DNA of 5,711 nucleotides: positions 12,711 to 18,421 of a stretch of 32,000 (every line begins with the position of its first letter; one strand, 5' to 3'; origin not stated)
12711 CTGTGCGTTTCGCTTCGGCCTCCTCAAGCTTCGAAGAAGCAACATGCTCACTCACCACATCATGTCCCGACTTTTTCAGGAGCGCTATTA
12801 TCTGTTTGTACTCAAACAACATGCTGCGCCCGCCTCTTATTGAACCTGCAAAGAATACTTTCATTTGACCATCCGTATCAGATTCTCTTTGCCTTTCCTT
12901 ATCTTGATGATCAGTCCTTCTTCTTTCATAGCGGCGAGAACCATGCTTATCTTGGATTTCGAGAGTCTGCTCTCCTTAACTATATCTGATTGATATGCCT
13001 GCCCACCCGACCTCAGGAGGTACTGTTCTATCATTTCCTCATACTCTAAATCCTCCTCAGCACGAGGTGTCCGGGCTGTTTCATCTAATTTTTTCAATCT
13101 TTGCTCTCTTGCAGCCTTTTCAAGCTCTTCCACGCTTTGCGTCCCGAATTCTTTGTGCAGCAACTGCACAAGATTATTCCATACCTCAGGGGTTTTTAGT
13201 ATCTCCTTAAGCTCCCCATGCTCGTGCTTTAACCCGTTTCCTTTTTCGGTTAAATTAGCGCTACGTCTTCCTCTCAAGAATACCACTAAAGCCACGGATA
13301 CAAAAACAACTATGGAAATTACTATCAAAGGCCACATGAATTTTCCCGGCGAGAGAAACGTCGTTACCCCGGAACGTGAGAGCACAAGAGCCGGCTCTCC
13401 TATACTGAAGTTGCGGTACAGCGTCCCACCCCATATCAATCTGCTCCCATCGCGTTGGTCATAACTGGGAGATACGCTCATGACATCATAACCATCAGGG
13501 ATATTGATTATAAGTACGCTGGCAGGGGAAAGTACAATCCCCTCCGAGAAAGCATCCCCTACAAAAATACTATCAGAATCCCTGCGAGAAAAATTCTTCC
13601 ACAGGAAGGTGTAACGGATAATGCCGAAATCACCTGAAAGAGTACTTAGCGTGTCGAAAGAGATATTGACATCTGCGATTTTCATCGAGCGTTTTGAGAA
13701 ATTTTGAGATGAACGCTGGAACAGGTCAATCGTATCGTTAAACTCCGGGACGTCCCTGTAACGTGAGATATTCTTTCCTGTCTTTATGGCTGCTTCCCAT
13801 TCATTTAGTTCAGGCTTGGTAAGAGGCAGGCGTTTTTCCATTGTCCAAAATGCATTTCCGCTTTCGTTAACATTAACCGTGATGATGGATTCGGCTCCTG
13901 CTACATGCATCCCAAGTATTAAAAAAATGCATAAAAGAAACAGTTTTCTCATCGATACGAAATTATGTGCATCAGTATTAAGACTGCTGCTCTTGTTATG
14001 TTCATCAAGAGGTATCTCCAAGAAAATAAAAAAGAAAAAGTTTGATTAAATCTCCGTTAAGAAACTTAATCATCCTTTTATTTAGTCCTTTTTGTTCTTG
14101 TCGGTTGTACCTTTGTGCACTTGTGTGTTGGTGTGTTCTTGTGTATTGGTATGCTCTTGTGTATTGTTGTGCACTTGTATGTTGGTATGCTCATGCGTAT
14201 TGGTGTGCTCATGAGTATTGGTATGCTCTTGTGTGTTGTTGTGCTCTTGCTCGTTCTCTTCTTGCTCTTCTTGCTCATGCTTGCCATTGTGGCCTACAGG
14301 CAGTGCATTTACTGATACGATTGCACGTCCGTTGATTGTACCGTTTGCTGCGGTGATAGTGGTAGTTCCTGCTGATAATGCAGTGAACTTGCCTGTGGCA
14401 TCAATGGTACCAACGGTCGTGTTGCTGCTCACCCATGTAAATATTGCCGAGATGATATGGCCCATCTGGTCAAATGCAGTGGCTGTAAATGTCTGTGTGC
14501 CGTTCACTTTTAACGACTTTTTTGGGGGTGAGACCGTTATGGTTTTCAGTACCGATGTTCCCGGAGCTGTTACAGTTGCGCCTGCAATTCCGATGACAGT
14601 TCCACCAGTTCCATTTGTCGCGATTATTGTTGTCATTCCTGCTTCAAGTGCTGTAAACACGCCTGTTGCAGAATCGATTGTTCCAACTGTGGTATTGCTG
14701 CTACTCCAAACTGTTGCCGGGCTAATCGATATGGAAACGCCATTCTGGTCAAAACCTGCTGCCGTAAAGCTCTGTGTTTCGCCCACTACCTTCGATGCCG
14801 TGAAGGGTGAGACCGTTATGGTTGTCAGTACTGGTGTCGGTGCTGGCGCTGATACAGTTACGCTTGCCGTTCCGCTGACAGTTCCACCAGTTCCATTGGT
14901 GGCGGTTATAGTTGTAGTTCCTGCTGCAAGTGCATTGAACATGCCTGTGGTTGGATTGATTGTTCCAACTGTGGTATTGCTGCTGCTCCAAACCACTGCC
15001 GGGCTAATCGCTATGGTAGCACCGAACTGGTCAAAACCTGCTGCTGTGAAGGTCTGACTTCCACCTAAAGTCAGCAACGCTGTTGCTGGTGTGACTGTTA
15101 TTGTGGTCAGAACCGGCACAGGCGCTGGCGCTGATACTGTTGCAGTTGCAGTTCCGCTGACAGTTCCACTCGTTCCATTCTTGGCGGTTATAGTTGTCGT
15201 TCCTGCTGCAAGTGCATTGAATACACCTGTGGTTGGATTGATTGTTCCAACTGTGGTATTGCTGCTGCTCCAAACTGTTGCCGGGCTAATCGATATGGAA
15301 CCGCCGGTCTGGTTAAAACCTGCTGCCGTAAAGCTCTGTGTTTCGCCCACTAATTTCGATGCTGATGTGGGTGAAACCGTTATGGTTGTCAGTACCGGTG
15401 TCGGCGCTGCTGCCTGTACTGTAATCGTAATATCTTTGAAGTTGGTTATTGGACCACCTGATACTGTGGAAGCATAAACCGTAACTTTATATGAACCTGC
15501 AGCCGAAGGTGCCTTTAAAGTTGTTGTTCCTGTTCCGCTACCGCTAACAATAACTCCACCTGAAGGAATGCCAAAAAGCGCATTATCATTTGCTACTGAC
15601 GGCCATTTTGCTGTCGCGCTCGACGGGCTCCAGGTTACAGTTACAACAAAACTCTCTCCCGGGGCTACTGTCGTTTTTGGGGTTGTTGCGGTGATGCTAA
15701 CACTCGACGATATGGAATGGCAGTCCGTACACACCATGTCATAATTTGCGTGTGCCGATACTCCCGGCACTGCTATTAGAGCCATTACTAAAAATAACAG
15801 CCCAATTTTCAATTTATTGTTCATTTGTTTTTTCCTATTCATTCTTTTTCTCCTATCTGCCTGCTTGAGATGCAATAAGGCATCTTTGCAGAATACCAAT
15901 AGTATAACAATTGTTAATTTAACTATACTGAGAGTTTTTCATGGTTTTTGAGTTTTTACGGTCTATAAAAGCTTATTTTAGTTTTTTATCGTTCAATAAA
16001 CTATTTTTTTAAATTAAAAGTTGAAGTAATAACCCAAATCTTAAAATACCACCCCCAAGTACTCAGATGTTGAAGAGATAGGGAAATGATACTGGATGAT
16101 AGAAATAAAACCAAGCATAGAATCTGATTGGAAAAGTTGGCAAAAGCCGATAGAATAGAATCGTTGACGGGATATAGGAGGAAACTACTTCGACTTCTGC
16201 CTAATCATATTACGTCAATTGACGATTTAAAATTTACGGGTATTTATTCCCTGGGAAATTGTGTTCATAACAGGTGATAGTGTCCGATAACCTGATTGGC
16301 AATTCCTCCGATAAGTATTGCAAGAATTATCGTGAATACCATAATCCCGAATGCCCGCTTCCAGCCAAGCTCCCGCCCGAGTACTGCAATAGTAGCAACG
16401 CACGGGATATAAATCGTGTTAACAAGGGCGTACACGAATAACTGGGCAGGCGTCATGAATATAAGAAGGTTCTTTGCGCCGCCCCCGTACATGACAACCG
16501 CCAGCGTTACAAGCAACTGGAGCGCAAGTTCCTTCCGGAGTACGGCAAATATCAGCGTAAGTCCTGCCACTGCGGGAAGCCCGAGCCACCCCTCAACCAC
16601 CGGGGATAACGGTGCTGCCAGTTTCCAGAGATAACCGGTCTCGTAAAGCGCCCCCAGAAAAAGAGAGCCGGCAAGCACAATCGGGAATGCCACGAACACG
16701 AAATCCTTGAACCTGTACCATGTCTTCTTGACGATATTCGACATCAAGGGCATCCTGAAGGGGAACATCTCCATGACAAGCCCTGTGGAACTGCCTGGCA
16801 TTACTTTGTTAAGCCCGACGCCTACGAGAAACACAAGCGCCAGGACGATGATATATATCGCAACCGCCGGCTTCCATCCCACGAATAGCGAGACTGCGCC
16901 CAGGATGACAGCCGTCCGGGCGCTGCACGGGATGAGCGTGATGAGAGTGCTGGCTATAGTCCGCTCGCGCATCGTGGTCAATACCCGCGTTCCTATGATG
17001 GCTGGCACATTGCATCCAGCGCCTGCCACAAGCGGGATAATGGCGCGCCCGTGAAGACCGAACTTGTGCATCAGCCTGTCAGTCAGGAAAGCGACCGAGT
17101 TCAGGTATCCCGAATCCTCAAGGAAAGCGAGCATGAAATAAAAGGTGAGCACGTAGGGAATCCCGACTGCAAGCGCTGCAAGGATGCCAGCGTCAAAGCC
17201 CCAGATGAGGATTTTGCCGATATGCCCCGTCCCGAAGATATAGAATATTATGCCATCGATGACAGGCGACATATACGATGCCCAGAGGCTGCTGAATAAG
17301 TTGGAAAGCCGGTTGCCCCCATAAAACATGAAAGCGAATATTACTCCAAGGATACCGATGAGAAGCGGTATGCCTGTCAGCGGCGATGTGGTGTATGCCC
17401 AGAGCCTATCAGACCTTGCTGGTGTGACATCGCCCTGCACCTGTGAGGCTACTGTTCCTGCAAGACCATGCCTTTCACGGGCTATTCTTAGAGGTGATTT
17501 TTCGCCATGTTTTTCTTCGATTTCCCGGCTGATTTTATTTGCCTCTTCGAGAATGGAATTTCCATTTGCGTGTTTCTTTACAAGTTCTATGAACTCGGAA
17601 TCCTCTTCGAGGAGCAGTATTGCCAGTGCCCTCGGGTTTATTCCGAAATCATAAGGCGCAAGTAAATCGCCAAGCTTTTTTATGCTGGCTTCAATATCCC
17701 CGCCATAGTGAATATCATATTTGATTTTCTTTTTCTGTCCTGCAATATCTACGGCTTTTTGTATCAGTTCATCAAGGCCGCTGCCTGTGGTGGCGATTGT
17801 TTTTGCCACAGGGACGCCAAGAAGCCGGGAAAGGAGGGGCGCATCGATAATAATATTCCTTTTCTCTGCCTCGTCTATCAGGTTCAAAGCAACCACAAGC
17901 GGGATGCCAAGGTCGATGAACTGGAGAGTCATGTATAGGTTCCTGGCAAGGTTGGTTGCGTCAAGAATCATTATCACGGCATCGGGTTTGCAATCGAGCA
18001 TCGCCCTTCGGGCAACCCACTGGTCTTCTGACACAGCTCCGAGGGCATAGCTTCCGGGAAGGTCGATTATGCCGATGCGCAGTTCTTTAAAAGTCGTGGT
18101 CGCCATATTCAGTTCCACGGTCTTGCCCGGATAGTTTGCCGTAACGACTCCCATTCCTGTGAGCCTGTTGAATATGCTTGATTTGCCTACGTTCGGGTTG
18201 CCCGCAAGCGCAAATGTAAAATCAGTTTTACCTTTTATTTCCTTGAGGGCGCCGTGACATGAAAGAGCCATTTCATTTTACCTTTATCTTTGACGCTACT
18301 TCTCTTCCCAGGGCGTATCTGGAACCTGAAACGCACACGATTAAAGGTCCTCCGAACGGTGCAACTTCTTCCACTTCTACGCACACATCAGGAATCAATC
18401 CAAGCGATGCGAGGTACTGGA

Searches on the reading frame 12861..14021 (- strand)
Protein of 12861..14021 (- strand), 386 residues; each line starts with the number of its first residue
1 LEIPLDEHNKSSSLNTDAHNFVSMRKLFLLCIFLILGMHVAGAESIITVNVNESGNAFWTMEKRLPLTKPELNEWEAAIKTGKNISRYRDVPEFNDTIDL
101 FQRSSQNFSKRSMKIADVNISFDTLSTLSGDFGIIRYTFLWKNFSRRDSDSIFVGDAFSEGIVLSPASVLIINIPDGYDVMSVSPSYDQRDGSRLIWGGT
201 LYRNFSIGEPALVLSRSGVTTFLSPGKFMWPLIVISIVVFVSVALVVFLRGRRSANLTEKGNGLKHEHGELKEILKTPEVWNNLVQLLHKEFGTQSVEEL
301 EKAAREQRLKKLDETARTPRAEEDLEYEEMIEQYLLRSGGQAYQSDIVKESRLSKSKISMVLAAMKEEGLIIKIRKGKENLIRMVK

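Call 6: search_protein_families(library=pfam, proteins=[window:12861-14021:-], max_evalue=0.01)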
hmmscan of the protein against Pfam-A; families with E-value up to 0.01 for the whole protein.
window:12861-14021:- (386 aa): 6 families
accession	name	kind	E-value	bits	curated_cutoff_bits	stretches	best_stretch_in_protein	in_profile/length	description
PF24034.1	DUF7343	-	3.2e-18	65.8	27.6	1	325-384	2-61/62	Domain of unknown function (DUF7343)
PF24036.1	DUF7345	-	3.4e-18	66.5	27.5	1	48-178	1-132/132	Domain of unknown function (DUF7345)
PF01022.26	HTH_5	-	0.00023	21.4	22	1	334-373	9-47/47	Bacterial regulatory protein, arsR family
PF12802.13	MarR_2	-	0.00077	20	27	1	334-374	13-53/61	MarR family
PF01978.25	TrmB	-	0.0045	17.2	25.6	1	327-381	9-61/68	Sugar-specific transcriptional regulator TrmB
PF20990.2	DUF2207_C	-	0.0088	16.2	33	0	90-276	103-211/247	Predicted membrane protein (DUF2207) C-terminal domain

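Call 71: search_protein_families(library=ncbifam, proteins=[window:12861-14021:-], max_evalue=0.01)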
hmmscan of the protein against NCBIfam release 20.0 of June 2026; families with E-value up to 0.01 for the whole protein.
window:12861-14021:- (386 aa): 1 family
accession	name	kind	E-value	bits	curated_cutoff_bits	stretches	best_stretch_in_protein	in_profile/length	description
NF033788.1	HTH_metalloreg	subfamily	0.0014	18.4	55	1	335-382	19-66/77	metalloregulator ArsR/SmtB family transcription factor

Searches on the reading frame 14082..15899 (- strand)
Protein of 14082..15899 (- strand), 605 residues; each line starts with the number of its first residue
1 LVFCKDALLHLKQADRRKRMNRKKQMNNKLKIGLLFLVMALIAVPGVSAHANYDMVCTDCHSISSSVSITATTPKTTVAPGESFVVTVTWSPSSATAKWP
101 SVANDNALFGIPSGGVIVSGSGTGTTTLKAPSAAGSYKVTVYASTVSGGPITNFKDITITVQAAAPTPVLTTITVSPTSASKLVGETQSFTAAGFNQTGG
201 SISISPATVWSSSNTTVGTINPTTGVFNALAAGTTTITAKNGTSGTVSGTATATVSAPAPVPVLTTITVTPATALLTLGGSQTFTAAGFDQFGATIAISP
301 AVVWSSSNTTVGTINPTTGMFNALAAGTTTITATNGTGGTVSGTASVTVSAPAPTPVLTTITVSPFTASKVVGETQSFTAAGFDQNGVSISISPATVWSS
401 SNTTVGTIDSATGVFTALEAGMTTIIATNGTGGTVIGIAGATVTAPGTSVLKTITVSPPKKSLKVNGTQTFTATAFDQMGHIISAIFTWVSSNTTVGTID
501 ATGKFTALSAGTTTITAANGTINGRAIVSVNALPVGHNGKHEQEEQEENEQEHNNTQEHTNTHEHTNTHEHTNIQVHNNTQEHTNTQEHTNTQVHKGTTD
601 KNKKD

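Call 6: search_protein_families(library=pfam, proteins=[window:14082-15899:-], max_evalue=0.01)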
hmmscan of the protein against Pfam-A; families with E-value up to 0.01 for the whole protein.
window:14082-15899:- (605 aa): 3 families
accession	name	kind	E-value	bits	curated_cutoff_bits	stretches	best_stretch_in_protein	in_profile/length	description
PF02368.24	Big_2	-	3.7e-39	133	22.8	4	452-527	3-76/79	Bacterial Ig-like domain (group 2)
PF25354.1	Ig_NUP210_16th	-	1.4e-07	31.3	27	2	371-425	11-59/72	NUP210-like, Ig-like domain 16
PF15780.11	ASH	-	0.0021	18.6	27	1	64-97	50-81/98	Abnormal spindle-like microcephaly-assoc'd, ASPM-SPD-2-Hydin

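Call 71: search_protein_families(library=ncbifam, proteins=[window:14082-15842:-], max_evalue=0.01)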
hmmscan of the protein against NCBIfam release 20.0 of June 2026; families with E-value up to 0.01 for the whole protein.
window:14082-15842:- (586 aa): 0 families

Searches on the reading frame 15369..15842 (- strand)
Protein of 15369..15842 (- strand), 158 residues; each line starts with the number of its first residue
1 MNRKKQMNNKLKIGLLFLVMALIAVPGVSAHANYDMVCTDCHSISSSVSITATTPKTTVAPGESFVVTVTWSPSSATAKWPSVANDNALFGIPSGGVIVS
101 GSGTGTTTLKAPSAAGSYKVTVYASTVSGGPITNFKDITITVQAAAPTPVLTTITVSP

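Call 46: search_protein_families(library=pfam, proteins=[window:15390-15842:-], max_evalue=0.01)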
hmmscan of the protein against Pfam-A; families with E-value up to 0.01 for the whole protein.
seq(151 aa): 2 families
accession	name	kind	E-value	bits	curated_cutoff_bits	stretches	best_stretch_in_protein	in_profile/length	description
PF15780.11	ASH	-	0.00014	22.5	27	1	44-78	47-81/98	Abnormal spindle-like microcephaly-assoc'd, ASPM-SPD-2-Hydin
PF06280.18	fn3_5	-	0.0098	17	27.6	0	47-84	55-87/112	Fn3-like domain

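Call 59: find_homologous_proteins(query=window:15369-15842:-, max_evalue=0.00001)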
Query seq(158 aa) (158 aa): 1 proteins with E <= 0.00001 among 244 candidates.
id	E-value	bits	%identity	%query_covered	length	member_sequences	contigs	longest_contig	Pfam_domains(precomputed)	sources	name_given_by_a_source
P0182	1.0e-57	212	80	82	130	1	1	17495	-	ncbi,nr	ncbi:MAG: hypothetical protein O8C67_07655, partial [Candidatus Methanoperedens sp.]|nr:hypothetical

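Call 65: search_protein_representatives(protein=window:15369-15842:-)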
Query: 158 residues. Proteins with E-value up to 0.001 (for the whole library): 94; up to 1e-10: 34; up to 1e-30: 5. The best 94 are listed.
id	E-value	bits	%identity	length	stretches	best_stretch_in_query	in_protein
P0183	3.7e-72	257.1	76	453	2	1-158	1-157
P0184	2.0e-70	251.5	84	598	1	1-158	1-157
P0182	3.2e-58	211.9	81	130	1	1-129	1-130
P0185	3.7e-49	182.5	67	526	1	4-156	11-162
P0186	8.2e-33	129.5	59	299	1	10-151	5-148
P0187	1.1e-26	109.7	38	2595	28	92-154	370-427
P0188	1.9e-25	105.6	50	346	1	3-158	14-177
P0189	3.3e-22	95.1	45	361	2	11-158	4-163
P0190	1.6e-20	89.7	44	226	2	7-158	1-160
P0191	2.3e-20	89.1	43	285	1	4-158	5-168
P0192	4.1e-18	81.9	48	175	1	7-158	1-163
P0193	1.5e-17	80.0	32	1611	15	112-151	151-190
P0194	2.0e-17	79.6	47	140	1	24-152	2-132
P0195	2.6e-17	79.3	47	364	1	8-149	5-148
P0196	9.8e-16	74.2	46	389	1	7-146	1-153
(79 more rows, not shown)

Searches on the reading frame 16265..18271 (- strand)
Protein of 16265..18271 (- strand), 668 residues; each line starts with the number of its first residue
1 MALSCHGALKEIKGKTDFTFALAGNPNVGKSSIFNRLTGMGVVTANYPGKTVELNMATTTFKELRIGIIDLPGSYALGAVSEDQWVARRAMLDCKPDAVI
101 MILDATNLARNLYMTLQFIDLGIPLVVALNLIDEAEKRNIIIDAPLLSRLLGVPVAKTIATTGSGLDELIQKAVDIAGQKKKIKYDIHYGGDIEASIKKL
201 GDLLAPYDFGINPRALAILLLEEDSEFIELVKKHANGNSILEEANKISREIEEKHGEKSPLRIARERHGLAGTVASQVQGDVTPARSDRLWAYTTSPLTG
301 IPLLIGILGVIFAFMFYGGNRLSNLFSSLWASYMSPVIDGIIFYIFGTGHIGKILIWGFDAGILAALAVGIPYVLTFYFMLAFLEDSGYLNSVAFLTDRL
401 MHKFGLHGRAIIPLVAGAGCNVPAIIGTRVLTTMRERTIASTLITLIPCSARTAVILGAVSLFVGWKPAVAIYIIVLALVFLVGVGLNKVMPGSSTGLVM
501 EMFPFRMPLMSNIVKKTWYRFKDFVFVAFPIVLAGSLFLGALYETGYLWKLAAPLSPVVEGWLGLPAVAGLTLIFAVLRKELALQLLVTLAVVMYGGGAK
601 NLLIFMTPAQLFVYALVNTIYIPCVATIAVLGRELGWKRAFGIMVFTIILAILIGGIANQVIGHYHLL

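Call 6: search_protein_families(library=pfam, proteins=[window:16265-18271:-], max_evalue=0.01)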
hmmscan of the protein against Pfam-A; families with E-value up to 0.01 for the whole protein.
window:16265-18271:- (668 aa): 7 families
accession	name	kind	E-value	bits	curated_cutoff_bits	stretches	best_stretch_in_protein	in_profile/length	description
PF02421.24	FeoB_N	-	1e-53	181.5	27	1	19-172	2-155/156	Ferrous iron transport protein B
PF07670.19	Gate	-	4.4e-26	91.8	29.6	2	371-461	5-102/104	Nucleoside recognition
PF01926.29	MMR_HSR1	-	1.8e-16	60.7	21.9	1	20-130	2-112/113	50S ribosome-binding GTPase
PF17910.6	FeoB_Cyto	-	2.8e-15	56.9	23.4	1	189-278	1-88/90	FeoB cytosolic helical domain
PF07664.17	FeoB_C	-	1.5e-10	41.1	26.6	1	470-520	2-54/54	Ferrous iron transport protein B C terminus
PF09439.16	SRPRB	-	0.00057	19.7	25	1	19-116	5-93/178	Signal recognition particle receptor beta subunit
PF03193.22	RsgA_GTPase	-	0.0087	16.3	30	0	18-64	107-153/174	RsgA GTPase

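Call 71: search_protein_families(library=ncbifam, proteins=[window:16265-18271:-], max_evalue=0.01)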
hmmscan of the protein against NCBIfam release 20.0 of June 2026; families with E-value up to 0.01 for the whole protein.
window:16265-18271:- (668 aa): 21 families
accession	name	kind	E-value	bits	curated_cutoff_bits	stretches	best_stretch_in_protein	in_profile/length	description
TIGR00437.1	feoB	equivalog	6.3e-131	438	315.65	1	24-634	1-594/594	ferrous iron transport protein B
NF007105.0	PRK09554.1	equivalog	9.5e-84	281.9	683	1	18-543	4-530/772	Fe(2+) transporter permease subunit FeoB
TIGR03594.1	GTPase_EngA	equivalog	3.4e-11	42.8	306.7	1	20-182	3-165/432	ribosome biogenesis GTPase Der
TIGR00231.1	small_GTP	domain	7e-11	42.2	42.5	1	20-171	6-160/164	GTP-binding protein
TIGR03598.1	GTPase_YsxC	equivalog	3.8e-09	36.5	124.45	1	9-83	10-82/186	ribosome biogenesis GTP-binding protein YihA/YsxC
TIGR03918.1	GTP_HydF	equivalog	4.7e-08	32.3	325.55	1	19-182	9-175/392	[FeFe] hydrogenase H-cluster maturation GTPase HydF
NF002828.0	PRK03003.1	equivalog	5.4e-08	31.9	631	1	13-180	36-203/477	ribosome biogenesis GTPase Der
NF000908.1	PRK00089.1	equivalog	2.2e-07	30.5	237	1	20-177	6-167/291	GTPase Era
NF003255.0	PRK04213.1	equivalog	9.2e-07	28.4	164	1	15-74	7-62/204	GTP-binding protein EngB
NF003661.0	PRK05291.1-3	equivalog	3e-06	26.9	380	1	18-174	217-367/448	tRNA uridine-5-carboxymethylaminomethyl(34) synthesis GTPase MnmE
NF007171.0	PRK09602.1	subfamily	6.7e-06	25.2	387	1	19-59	4-44/397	YchF-related putative GTPase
NF007071.0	PRK09518.1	equivalog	1.9e-05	23.4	953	1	15-182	269-436/706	bifunctional cytidylate kinase/GTPase Der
TIGR03596.1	GTPase_YlqF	equivalog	4.7e-05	22.9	208.2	1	16-73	117-172/276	ribosome biogenesis GTPase YlqF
TIGR00092.1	TIGR00092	equivalog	4.8e-05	22.7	279.2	1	22-65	7-51/368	redox-regulated ATPase YchF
NF009379.0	PRK12740.1-3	equivalog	0.00033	19.4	513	1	49-138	58-141/674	elongation factor G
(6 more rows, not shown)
